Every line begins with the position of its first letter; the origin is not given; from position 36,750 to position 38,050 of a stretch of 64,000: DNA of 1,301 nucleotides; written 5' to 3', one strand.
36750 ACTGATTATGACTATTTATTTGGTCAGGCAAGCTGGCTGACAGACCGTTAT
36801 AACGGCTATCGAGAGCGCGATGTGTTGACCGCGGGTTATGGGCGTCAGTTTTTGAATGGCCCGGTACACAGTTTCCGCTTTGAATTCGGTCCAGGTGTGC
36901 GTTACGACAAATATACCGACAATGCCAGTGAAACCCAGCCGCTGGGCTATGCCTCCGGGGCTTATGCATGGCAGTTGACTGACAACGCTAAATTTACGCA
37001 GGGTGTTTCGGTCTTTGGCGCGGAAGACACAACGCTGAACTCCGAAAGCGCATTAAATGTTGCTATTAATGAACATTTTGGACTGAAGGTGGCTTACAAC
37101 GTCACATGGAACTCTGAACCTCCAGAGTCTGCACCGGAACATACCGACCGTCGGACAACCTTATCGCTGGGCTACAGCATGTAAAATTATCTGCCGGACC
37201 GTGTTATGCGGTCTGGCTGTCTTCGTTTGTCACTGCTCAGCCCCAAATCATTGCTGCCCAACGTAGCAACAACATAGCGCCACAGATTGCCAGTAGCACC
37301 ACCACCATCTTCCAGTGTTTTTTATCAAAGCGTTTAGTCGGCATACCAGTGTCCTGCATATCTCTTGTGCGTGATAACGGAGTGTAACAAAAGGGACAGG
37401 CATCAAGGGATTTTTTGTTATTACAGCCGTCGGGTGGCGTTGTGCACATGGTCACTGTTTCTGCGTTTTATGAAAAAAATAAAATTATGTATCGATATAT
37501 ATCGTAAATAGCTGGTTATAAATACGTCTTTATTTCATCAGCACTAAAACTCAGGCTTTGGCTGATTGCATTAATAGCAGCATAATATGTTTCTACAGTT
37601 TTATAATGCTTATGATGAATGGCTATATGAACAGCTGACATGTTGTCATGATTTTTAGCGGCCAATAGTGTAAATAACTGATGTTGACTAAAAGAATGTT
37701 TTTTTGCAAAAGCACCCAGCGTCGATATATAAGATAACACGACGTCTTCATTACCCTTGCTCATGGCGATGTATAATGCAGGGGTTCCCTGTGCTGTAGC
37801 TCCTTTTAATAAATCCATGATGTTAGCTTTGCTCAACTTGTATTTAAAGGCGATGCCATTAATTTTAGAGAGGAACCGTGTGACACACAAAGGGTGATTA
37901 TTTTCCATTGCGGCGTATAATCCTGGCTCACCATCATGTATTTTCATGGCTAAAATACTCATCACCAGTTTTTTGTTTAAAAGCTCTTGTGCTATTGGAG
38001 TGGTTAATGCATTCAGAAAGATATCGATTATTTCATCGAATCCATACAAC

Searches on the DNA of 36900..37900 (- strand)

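Call 5: search_dna_similar(query=window:37150-37560:-, collection=ecoli_genomes, mode=near, max_rows=30, rows=spread)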
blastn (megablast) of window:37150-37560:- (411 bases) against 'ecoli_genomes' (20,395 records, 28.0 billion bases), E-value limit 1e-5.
Records with a match: 5417; places in all: 5440; records where one place covers at least 80% of the query: 5410.
Genomes with a match: 5417 of 5426; with a place that covers at least 80% of the query: 5410. Places per genome that has any: lowest 1, median 1, highest 2. On chromosomes: 5438 places; on plasmids: 2.
Best place of each record, by identity: >=99% 1615; 95-99% 3708; 90-95% 94.
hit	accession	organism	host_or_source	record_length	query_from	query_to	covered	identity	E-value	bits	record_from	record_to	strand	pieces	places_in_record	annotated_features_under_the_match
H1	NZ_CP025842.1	Escherichia coli strain 720632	Homo sapiens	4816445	1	411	100%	100.0%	0e+0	760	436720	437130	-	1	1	yniD: small membrane protein YniD | espL1: type III secretion system effector EspL1 | ydiY: DUF481 domain-containing protein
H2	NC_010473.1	Escherichia coli str. K-12 substr. DH10B strain K-12 ...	-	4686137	1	411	100%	100.0%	0e+0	760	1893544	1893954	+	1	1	yniD: small membrane protein YniD | espL1: type III secretion system effector EspL1 | ydiY: DUF481 domain-containing protein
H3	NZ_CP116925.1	Escherichia coli strain MLI104K2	Homo sapiens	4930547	1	411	100%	100.0%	0e+0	760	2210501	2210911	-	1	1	yniD: small membrane protein YniD | espL1: type III secretion system effector EspL1 | ydiY: DUF481 domain-containing protein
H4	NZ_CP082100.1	Escherichia coli strain MS15047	Homo sapiens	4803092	1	411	100%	100.0%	0e+0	760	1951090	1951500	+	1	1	yniD: small membrane protein YniD | espL1: type III secretion system effector EspL1 | ydiY: DUF481 domain-containing protein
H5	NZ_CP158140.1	Escherichia coli strain FDN-9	chicken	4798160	1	411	100%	100.0%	0e+0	760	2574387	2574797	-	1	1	yniD: small membrane protein YniD | espL1: type III secretion system effector EspL1 | ydiY: YdiY family protein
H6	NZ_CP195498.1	Escherichia coli strain 20AR0300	Homo sapiens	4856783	1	411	100%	100.0%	0e+0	760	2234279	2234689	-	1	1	yniD: small membrane protein YniD | espL1: type III secretion system effector EspL1 | ydiY: DUF481 domain-containing protein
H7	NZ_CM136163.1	Escherichia coli strain PRO_A-1420-6M-A_ESBL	Homo sapiens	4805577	1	411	100%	100.0%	0e+0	760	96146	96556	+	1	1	yniD: small membrane protein YniD | espL1: type III secretion system effector EspL1 | ydiY: DUF481 domain-containing protein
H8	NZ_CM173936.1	Escherichia coli strain E272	Homo sapiens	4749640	1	411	100%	100.0%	0e+0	760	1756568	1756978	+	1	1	yniD: small membrane protein YniD | espL1: type III secretion system effector EspL1 | ydiY: DUF481 domain-containing protein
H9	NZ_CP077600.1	Escherichia coli O111:H8 strain 05-3004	Homo sapiens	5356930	1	411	100%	99.0%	0e+0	737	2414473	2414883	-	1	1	yniD: small membrane protein YniD | espL1: type III secretion system effector EspL1 | ydiY: DUF481 domain-containing protein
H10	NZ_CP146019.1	Escherichia coli strain ECO8855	Homo sapiens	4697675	1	411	100%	98.3%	0e+0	725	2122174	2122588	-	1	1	yniD: small membrane protein YniD | espL1: type III secretion system effector EspL1 | ydiY: YdiY family protein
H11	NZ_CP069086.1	Escherichia coli strain TOE3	Homo sapiens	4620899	1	411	100%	98.3%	0e+0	719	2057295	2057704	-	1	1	yniD: small membrane protein YniD | espL1: type III secretion system effector EspL1 | ydiY: DUF481 domain-containing protein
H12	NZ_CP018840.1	Escherichia coli strain KSC64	porcine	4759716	1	411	100%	97.6%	0e+0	708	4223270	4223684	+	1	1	yniD: small membrane protein YniD | espL1: type III secretion system effector EspL1 | ydiY: DUF481 domain-containing protein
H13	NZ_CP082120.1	Escherichia coli strain PC-NDM34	Homo sapiens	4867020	1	411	100%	97.6%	0e+0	708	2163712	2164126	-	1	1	yniD: small membrane protein YniD | espL1: type III secretion system effector EspL1 | ydiY: DUF481 domain-containing protein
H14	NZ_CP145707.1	Escherichia coli strain S1-CAM-02-A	Homo sapiens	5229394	1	411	100%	97.6%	0e+0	708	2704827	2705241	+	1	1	yniD: small membrane protein YniD | espL1: type III secretion system effector EspL1 | ydiY: DUF481 domain-containing protein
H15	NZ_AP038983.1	Escherichia coli O103:H2 strain CEC12044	Homo sapiens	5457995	1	411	100%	97.6%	0e+0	708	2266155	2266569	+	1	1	yniD: small membrane protein YniD | espL1: type III secretion system effector EspL1 | ydiY: DUF481 domain-containing protein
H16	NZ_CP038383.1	Escherichia coli O55:H7 strain DEC5E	Homo sapiens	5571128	1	411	100%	97.6%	0e+0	706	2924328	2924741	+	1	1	yniD: small membrane protein YniD | espL1: type III secretion system effector EspL1 | ydiY: YdiY family protein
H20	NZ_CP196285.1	Escherichia coli strain ECamp083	Homo sapiens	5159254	1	411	100%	97.1%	0e+0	688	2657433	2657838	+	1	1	yniD: small membrane protein YniD | espL1: type III secretion system effector EspL1 | ydiY: DUF481 domain-containing protein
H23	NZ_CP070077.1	Escherichia coli strain FDAARGOS_1371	Homo sapiens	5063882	1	411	100%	96.1%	0e+0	665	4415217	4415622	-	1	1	yniD: small membrane protein YniD | espL1: type III secretion system effector EspL1 | ydiY: DUF481 domain-containing protein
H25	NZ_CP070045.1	Escherichia coli strain FDAARGOS_1303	Homo sapiens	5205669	1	411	100%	95.4%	0e+0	652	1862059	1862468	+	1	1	yniD: small membrane protein YniD | ShET2/EspL2 family type III secretion system effector toxin | ydiY: DUF481 domain-containing protein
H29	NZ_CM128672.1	Escherichia coli strain EC67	blood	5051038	1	411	100%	95.2%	0e+0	647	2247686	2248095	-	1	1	yniD: small membrane protein YniD | ShET2/EspL2 family type III secretion system effector toxin | ydiY: DUF481 domain-containing protein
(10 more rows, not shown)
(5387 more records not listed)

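Call 6: get_annotated_region(hit=H2, flank=300)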
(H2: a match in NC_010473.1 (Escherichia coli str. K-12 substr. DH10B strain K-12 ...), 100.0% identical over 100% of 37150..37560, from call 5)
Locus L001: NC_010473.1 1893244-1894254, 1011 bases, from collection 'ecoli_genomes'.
description: Escherichia coli str. K-12 substr. DH10B, complete sequence
organism: Escherichia coli str. K-12 substr. DH10B strain K-12 substr. DH10B (NCBI taxid 316385)
replicon: chromosome; assembly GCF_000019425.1
host: -; source: -; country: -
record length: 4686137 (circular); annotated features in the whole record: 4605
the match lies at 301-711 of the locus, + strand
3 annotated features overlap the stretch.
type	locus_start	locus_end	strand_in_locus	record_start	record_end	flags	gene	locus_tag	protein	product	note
CDS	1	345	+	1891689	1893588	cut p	espL1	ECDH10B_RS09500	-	type III secretion system effector EspL1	frameshifted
CDS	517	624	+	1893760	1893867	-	yniD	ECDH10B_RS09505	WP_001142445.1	small membrane protein YniD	-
CDS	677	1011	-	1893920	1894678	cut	ydiY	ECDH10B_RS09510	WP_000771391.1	DUF481 domain-containing protein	-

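Call 7: get_annotated_region(hit=H10, flank=100)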
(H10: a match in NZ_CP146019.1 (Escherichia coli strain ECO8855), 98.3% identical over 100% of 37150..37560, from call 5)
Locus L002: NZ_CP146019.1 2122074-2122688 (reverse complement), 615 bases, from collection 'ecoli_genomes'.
description: Escherichia coli strain ECO8855 chromosome, complete genome
organism: Escherichia coli strain ECO8855 (NCBI taxid 562)
replicon: chromosome; assembly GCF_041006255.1
host: Homo sapiens; source: ascites; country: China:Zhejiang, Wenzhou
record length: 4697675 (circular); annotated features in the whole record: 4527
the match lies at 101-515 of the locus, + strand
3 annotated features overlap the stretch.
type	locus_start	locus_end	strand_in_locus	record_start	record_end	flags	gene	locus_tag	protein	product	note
CDS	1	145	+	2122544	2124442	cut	espL1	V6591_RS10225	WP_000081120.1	type III secretion system effector EspL1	-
CDS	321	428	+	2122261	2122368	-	yniD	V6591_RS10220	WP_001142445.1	small membrane protein YniD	-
CDS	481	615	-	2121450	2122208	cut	ydiY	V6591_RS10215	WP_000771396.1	YdiY family protein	-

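Call 8: get_annotated_region(hit=H11, flank=100)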
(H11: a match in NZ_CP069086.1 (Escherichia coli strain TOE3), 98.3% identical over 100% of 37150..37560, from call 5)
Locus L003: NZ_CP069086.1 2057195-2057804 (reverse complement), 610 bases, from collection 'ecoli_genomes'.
description: Escherichia coli strain TOE3 chromosome, complete genome
organism: Escherichia coli strain TOE3 (NCBI taxid 562)
replicon: chromosome; assembly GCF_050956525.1
host: Homo sapiens; source: feces; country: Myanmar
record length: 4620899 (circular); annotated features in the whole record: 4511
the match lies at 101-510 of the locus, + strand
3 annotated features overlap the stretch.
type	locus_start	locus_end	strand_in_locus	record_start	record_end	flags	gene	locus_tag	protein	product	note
CDS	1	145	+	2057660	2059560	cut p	espL1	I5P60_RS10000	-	type III secretion system effector EspL1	frameshifted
CDS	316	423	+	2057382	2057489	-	yniD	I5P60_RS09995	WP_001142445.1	small membrane protein YniD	-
CDS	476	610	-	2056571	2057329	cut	ydiY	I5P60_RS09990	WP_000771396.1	DUF481 domain-containing protein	-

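Call 9: get_annotated_region(hit=H12, flank=100)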
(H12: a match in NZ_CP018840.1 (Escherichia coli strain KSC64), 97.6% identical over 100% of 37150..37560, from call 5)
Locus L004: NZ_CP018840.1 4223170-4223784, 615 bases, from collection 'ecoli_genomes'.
description: Escherichia coli strain KSC64 chromosome, complete genome
organism: Escherichia coli strain KSC64 (NCBI taxid 562)
replicon: chromosome; assembly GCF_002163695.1
host: -; source: porcine; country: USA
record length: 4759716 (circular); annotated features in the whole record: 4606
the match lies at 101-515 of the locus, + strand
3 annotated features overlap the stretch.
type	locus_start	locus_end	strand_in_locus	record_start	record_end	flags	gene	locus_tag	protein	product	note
CDS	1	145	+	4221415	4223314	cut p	espL1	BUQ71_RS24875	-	type III secretion system effector EspL1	frameshifted; internal stop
CDS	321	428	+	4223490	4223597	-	yniD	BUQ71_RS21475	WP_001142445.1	small membrane protein YniD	-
CDS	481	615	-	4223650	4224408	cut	ydiY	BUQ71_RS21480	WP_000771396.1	DUF481 domain-containing protein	-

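Call 10: get_annotated_region(hit=H16, flank=100)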
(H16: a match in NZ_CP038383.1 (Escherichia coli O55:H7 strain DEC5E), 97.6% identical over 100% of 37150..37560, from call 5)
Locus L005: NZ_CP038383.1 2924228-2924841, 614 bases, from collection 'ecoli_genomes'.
description: Escherichia coli O55:H7 strain DEC5E chromosome, complete genome
organism: Escherichia coli O55:H7 strain DEC5E (NCBI taxid 244320)
replicon: chromosome; assembly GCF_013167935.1
host: Homo sapiens; source: missing; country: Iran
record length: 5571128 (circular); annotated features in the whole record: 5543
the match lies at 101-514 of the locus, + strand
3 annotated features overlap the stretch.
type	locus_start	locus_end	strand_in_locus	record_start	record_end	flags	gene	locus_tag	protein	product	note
CDS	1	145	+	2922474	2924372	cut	espL1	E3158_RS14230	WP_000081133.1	type III secretion system effector EspL1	-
CDS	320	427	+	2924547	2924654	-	yniD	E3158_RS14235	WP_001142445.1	small membrane protein YniD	-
CDS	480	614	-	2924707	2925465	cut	ydiY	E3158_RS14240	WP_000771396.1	YdiY family protein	-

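Call 11: get_annotated_region(hit=H20, flank=100)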
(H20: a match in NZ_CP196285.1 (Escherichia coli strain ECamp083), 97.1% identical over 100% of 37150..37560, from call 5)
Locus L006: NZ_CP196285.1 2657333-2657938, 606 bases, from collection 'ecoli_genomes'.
description: Escherichia coli strain ECamp083 chromosome, complete genome
organism: Escherichia coli strain ECamp083 (NCBI taxid 562)
replicon: chromosome; assembly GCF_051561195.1
host: Homo sapiens; source: urine; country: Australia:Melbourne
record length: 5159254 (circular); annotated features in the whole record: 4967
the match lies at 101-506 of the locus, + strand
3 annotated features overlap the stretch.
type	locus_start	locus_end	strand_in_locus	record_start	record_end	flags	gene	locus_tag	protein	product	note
CDS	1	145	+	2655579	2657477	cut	espL1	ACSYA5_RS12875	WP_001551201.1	type III secretion system effector EspL1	-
CDS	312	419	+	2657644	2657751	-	yniD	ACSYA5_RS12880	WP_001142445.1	small membrane protein YniD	-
CDS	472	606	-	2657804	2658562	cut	ydiY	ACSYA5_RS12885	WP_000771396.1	DUF481 domain-containing protein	-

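Call 12: get_annotated_region(hit=H23, flank=100)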
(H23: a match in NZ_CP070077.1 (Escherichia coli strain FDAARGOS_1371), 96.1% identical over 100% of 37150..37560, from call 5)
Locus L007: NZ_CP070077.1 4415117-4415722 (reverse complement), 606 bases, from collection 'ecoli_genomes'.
description: Escherichia coli strain FDAARGOS_1371 chromosome, complete genome
organism: Escherichia coli strain FDAARGOS_1371 (NCBI taxid 562)
replicon: chromosome; assembly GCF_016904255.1
host: Homo sapiens; source: missing; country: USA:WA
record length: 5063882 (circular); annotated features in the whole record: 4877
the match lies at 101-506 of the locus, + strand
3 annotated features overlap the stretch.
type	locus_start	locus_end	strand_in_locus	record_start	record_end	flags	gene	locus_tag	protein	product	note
CDS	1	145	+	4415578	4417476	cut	espL1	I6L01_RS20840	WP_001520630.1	type III secretion system effector EspL1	-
CDS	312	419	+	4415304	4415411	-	yniD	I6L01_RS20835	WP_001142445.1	small membrane protein YniD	-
CDS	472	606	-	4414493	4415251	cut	ydiY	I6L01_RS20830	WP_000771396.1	DUF481 domain-containing protein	-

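Call 13: get_annotated_region(hit=H25, flank=100)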
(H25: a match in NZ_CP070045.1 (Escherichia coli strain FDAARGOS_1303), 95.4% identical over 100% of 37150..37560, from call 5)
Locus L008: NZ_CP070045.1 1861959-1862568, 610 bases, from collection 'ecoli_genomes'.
description: Escherichia coli strain FDAARGOS_1303 chromosome, complete genome
organism: Escherichia coli strain FDAARGOS_1303 (NCBI taxid 562)
replicon: chromosome; assembly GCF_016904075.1
host: Homo sapiens; source: missing; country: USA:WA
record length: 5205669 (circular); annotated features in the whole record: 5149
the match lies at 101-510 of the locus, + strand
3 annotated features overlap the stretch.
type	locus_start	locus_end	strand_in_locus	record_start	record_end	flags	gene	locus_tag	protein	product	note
CDS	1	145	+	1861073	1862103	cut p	-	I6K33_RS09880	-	ShET2/EspL2 family type III secretion system effector toxin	frameshifted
CDS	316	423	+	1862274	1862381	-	yniD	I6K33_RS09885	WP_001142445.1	small membrane protein YniD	-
CDS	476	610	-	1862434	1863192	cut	ydiY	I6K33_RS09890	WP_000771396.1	DUF481 domain-containing protein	-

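Call 14: get_annotated_region(hit=H29, flank=100)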
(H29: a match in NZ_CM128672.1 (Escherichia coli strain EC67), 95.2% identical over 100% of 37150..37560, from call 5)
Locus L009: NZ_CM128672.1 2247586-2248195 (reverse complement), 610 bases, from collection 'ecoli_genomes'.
description: Escherichia coli strain EC67 chromosome, whole genome shotgun sequence
organism: Escherichia coli strain EC67 (NCBI taxid 562)
replicon: chromosome; assembly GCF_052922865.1
host: -; source: blood; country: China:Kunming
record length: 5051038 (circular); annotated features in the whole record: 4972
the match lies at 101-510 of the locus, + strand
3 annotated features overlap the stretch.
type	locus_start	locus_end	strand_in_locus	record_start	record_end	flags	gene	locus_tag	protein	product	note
CDS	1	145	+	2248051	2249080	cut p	-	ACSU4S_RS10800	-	ShET2/EspL2 family type III secretion system effector toxin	frameshifted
CDS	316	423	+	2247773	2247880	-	yniD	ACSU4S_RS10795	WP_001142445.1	small membrane protein YniD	-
CDS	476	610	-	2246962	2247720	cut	ydiY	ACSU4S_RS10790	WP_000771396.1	DUF481 domain-containing protein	-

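Call 46: search_rna_families(source=window, start=36900, end=37900, threshold=evalue, max_evalue=10)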
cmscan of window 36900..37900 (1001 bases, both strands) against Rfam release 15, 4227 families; matches with E-value up to 10: 3.
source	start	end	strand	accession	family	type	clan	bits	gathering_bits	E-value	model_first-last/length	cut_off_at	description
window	37592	37685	+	RF01594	snoR18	Gene; snRNA; snoRNA; CD-box;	-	25.6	55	1.2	1-90/90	no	small nucleolar RNA snoR18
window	37261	37333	-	RF01196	snoZ30a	Gene; snRNA; snoRNA; CD-box;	-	13.4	80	9.8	1-92/92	no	Small nucleolar RNA Z30a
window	37610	37683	+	RF01141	sR18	Gene; snRNA; snoRNA; CD-box;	-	11.8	45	9.2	1-56/56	no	Small nucleolar RNA sR18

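Call 60: search_dna_similar(query=window:37345-37470:-, collection=ecoli_genomes, mode=distant, max_rows=60, rows=spread)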
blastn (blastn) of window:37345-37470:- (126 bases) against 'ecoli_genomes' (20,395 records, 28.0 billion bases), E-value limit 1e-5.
Records with a match: 5417; places in all: 5419; records where one place covers at least 80% of the query: 5416.
Genomes with a match: 5417 of 5426; with a place that covers at least 80% of the query: 5416. Places per genome that has any: lowest 1, median 1, highest 2. On chromosomes: 5417 places; on plasmids: 2.
Best place of each record, by identity: >=99% 1581; 95-99% 3692; 90-95% 144.
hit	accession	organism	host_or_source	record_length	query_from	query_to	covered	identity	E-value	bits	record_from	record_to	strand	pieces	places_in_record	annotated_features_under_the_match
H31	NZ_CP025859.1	Escherichia coli strain 504239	Homo sapiens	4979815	1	126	100%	100.0%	4e-57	228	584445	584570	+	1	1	none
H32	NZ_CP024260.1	Escherichia coli strain F5656C1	missing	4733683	1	126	100%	100.0%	4e-57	228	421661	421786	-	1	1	none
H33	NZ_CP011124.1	Escherichia coli strain USML2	Elaeis guineensis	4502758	1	126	100%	100.0%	4e-57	228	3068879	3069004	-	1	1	none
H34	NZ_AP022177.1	Escherichia coli strain WP7-S17-ESBL-04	-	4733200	1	126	100%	100.0%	4e-57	228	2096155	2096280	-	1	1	none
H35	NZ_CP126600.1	Escherichia coli strain Ec1119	Carrots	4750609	1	126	100%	100.0%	4e-57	228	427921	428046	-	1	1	none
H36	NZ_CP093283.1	Escherichia coli strain EC-14-2-9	Homo sapiens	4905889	1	126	100%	100.0%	4e-57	228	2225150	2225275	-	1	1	none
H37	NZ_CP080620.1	Escherichia coli strain TOP10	-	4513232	1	126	100%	100.0%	4e-57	228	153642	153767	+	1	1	none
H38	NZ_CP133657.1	Escherichia coli strain CEC15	rodents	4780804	1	126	100%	100.0%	4e-57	228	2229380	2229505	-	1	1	none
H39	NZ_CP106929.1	Escherichia coli strain MFDS1001074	food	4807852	1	126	100%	100.0%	4e-57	228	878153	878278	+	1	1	none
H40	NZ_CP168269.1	Escherichia coli strain IH5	Homo sapiens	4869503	1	126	100%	100.0%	4e-57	228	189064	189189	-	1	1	none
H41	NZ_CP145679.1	Escherichia coli strain S1-NGR-02-A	Homo sapiens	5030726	1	126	100%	100.0%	4e-57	228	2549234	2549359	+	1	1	none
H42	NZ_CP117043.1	Escherichia coli strain B-RalR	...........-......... strain obtained ...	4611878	1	126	100%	100.0%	4e-57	228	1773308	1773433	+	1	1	none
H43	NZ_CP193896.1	Escherichia coli strain BW25113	phage lytic zone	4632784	1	126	100%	100.0%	4e-57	228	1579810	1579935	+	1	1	none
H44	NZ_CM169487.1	Escherichia coli strain EC14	Homo sapiens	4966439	1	126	100%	100.0%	4e-57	228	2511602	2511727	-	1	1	none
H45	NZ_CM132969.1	Escherichia coli strain 167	Homo sapiens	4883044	1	126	100%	100.0%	4e-57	228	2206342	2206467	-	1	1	none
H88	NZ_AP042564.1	Escherichia coli strain OkiPb01694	bovine feces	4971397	1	126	100%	95.2%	6e-49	201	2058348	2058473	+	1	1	none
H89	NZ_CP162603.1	Escherichia coli strain PEC1020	Envirnment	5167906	1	126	100%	94.4%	3e-47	196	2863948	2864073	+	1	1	none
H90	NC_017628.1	Escherichia coli IHE3034 strain IHE3034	-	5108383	70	126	45%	100.0%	1e-19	104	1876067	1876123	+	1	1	none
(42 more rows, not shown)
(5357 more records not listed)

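Call 62: get_annotated_region(hit=H90, flank=1500)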
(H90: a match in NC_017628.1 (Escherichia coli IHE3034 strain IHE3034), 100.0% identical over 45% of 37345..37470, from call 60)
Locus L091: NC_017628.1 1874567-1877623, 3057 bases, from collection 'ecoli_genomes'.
description: Escherichia coli IHE3034, complete sequence
organism: Escherichia coli IHE3034 strain IHE3034 (NCBI taxid 714962)
replicon: chromosome; assembly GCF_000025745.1
host: -; source: -; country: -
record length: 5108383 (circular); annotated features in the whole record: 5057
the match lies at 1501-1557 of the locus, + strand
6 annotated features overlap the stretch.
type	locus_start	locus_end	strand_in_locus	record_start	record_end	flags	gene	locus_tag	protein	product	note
CDS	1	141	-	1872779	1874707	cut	thrS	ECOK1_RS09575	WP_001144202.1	threonine--tRNA ligase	-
CDS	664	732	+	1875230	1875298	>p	-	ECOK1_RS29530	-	hypothetical protein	incomplete; partial in the middle of a contig; missing C-terminus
CDS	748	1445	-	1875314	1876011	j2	-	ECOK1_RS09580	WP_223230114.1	IS1-like element IS1A family transposase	programmed frameshift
CDS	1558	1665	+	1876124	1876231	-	yniD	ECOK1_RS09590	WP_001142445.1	small membrane protein YniD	-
CDS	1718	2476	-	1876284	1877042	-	ydiY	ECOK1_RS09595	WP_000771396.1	DUF481 domain-containing protein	-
CDS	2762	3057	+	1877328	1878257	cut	pfkB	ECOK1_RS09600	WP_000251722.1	6-phosphofructokinase II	-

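Call 63: get_annotated_region(hit=H89, flank=150)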
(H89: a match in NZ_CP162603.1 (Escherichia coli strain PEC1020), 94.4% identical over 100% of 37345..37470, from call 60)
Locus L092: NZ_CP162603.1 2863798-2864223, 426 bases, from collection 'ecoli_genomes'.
description: Escherichia coli strain PEC1020 chromosome, complete genome
organism: Escherichia coli strain PEC1020 (NCBI taxid 562)
replicon: chromosome; assembly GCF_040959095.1
host: Envirnment; source: Sewage water; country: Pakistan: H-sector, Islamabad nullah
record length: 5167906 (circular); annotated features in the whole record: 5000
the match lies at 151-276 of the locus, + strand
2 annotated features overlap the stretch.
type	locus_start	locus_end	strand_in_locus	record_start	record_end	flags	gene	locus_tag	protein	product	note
CDS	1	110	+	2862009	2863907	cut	espL1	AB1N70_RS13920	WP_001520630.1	type III secretion system effector EspL1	-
CDS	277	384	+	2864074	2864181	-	yniD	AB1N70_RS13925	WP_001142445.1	small membrane protein YniD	-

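Call 64: get_annotated_region(hit=H88, flank=150)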
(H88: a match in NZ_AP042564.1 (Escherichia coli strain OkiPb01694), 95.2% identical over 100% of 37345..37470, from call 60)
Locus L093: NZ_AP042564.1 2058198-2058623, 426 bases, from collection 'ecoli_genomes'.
description: Escherichia coli strain OkiPb01694 chromosome, complete genome
organism: Escherichia coli strain OkiPb01694 (NCBI taxid 562)
replicon: chromosome; assembly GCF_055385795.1
host: -; source: bovine feces; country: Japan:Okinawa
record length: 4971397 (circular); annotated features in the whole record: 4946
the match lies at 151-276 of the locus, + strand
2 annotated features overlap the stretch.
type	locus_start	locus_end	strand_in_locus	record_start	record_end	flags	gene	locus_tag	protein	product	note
CDS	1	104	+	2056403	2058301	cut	espL1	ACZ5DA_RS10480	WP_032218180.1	type III secretion system effector EspL1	-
CDS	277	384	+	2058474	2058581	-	yniD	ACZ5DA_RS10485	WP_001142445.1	small membrane protein YniD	-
